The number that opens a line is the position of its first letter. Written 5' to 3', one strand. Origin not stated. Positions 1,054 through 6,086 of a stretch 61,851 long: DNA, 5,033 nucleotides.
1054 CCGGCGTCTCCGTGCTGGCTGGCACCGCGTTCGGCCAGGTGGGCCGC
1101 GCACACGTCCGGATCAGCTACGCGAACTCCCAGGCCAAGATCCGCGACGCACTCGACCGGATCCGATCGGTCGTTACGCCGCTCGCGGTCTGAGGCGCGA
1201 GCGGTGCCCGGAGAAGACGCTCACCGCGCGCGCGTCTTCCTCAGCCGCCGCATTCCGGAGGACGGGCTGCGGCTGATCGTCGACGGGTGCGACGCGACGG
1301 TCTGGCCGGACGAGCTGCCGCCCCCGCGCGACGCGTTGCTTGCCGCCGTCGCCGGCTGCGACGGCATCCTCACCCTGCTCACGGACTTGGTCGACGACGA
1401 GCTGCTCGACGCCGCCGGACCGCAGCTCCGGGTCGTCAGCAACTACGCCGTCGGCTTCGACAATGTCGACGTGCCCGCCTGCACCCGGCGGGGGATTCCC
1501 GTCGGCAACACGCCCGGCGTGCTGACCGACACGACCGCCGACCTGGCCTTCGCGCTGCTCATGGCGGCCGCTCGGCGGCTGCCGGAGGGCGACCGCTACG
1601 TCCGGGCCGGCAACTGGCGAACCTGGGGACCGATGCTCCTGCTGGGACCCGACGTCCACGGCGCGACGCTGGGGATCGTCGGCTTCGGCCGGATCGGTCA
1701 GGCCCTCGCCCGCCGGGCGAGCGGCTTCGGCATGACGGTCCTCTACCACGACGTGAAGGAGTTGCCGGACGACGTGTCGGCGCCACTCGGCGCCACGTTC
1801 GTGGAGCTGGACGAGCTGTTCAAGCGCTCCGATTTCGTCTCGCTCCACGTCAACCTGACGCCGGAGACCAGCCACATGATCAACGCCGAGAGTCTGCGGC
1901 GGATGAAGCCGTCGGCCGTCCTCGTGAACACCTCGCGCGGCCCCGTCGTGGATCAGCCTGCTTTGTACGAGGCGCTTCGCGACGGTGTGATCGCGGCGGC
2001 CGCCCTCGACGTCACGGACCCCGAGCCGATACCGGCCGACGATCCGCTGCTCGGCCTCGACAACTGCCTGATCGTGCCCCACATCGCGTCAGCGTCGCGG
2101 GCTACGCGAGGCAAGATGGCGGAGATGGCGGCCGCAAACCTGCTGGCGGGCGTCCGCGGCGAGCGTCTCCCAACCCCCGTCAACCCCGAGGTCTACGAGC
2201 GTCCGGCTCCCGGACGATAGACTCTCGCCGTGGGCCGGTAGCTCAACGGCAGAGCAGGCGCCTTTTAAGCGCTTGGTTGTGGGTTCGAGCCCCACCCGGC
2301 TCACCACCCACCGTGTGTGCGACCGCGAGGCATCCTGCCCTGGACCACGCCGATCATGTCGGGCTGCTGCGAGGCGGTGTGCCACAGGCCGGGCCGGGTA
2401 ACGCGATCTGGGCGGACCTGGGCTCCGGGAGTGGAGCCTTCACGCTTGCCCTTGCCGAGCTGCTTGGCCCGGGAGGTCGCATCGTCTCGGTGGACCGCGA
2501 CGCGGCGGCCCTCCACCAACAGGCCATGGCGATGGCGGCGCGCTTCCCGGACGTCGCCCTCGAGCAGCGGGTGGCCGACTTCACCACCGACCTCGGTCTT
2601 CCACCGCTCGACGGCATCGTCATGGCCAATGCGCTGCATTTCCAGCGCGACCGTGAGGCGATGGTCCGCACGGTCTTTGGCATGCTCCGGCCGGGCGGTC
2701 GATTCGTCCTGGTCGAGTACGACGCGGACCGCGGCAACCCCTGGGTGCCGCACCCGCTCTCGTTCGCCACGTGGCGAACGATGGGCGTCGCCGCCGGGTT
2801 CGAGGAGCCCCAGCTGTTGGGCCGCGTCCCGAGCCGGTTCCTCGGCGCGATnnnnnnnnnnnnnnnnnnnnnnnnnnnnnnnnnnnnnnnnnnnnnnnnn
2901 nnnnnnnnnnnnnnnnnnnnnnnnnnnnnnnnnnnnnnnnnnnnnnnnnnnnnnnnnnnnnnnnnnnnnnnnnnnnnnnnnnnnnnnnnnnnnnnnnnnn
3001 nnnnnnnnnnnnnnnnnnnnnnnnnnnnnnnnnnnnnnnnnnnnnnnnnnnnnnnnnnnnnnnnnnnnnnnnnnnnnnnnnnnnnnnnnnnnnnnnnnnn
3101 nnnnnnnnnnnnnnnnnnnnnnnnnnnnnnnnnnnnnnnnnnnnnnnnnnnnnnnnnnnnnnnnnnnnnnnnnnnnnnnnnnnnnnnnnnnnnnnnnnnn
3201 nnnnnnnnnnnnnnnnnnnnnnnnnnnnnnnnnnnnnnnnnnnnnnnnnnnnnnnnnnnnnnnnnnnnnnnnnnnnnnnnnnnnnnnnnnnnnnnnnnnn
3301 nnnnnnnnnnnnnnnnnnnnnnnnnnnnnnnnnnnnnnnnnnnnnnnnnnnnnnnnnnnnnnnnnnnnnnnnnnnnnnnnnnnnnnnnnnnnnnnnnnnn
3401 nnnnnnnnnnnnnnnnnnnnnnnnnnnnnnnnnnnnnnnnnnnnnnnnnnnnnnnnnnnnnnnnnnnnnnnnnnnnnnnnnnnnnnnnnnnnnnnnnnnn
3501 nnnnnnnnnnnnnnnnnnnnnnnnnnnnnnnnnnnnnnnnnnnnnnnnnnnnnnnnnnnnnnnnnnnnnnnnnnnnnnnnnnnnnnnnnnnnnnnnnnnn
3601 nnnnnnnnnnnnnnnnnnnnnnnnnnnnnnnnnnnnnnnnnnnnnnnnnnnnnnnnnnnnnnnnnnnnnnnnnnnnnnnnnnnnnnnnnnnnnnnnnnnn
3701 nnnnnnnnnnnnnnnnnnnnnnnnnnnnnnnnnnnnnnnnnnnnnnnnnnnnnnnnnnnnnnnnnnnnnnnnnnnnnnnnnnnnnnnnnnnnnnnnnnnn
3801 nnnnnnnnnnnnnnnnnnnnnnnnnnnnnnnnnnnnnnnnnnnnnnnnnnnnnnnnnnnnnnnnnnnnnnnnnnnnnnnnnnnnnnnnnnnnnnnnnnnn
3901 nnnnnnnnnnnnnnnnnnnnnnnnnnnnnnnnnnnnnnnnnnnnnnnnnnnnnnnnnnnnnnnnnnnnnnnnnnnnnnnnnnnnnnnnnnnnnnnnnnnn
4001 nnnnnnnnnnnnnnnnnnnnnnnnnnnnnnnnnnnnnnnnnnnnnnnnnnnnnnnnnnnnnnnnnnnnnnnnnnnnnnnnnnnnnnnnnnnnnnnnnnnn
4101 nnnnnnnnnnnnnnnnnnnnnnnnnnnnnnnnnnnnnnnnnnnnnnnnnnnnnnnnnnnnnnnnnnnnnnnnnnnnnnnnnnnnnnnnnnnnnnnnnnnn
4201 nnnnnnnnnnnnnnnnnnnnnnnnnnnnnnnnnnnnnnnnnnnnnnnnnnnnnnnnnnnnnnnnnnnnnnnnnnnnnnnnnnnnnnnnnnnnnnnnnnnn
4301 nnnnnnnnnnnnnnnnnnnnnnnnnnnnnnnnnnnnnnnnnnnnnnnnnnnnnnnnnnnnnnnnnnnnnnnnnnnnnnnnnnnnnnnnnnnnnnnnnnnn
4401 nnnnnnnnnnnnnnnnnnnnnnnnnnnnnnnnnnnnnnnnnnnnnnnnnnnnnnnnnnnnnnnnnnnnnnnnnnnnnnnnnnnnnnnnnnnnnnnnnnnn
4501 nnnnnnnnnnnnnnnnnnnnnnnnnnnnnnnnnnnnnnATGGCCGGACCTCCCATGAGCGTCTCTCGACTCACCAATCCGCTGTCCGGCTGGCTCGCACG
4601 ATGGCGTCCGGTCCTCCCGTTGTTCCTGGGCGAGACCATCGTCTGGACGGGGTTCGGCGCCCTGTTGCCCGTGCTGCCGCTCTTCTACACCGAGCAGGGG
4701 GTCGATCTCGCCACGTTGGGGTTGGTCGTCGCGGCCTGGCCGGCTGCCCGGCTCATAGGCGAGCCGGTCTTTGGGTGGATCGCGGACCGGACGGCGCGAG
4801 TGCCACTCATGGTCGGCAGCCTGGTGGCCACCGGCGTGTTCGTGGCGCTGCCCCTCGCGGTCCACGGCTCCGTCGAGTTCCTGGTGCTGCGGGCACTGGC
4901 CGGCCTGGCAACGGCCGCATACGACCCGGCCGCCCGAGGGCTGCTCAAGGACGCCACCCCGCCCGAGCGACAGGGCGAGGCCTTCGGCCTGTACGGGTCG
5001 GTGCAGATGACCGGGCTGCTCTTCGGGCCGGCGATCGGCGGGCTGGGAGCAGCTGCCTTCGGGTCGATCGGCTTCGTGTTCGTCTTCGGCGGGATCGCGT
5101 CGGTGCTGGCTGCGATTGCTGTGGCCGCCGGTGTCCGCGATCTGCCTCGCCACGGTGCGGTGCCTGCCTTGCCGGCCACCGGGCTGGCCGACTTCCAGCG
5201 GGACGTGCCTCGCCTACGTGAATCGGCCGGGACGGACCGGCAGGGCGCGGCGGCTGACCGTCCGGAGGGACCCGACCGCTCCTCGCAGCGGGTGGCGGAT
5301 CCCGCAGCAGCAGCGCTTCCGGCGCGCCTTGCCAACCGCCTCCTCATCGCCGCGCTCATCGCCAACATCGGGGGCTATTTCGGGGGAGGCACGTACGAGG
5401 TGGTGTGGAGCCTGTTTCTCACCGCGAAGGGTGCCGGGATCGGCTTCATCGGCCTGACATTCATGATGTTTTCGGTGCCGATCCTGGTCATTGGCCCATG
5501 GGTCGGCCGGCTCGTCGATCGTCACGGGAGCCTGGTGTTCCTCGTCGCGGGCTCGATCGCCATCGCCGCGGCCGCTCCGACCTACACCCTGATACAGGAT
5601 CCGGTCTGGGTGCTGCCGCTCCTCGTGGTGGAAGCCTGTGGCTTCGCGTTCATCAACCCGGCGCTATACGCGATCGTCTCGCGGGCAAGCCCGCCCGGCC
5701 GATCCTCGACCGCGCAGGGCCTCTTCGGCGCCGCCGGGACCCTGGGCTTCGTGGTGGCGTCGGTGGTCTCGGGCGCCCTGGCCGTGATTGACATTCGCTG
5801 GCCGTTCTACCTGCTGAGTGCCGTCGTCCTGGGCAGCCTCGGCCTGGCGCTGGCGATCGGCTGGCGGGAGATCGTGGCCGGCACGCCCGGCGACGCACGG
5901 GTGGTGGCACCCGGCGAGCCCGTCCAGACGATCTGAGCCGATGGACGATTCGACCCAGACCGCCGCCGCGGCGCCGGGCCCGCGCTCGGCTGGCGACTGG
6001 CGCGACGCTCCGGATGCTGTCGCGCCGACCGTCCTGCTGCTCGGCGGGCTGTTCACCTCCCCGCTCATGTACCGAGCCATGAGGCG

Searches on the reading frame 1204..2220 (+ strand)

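Call 76: search_protein_families(library=pfam, proteins=[window:1204-2220:+], max_evalue=0.01)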
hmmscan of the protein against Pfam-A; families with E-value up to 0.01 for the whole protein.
window:1204-2220:+ (338 aa): 3 families
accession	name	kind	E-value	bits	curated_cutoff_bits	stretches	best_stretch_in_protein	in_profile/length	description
PF02826.25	2-Hacid_dh_C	-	2e-66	223.2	25.1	1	116-295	1-178/178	D-isomer specific 2-hydroxyacid dehydrogenase, NAD binding domain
PF00389.36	2-Hacid_dh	-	2e-30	105.6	24.6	1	12-327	2-134/134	D-isomer specific 2-hydroxyacid dehydrogenase, catalytic domain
PF03446.21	NAD_binding_2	-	0.0007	20.1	21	1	156-258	2-107/161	NAD binding domain of 6-phosphogluconate dehydrogenase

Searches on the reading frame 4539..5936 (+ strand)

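Call 76: search_protein_families(library=pfam, proteins=[window:4539-5936:+], max_evalue=0.01)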
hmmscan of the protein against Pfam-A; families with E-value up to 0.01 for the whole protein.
window:4539-5936:+ (465 aa): 4 families
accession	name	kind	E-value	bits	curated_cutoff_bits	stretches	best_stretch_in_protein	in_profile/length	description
PF07690.21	MFS_1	-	2.3e-44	152.2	33.4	2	28-276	1-215/347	Major Facilitator Superfamily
PF12832.13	MFS_1_like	-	3.5e-15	56.4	25.2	1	37-414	13-361/373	MFS_1 like family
PF03825.22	Nuc_H_symport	-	0.00098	18.7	25.9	0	323-414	264-361/400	Nucleoside H+ symporter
PF11700.14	ATG22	-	0.0018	17.5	24.1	1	106-193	380-467/482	Vacuole effluxer Atg22 like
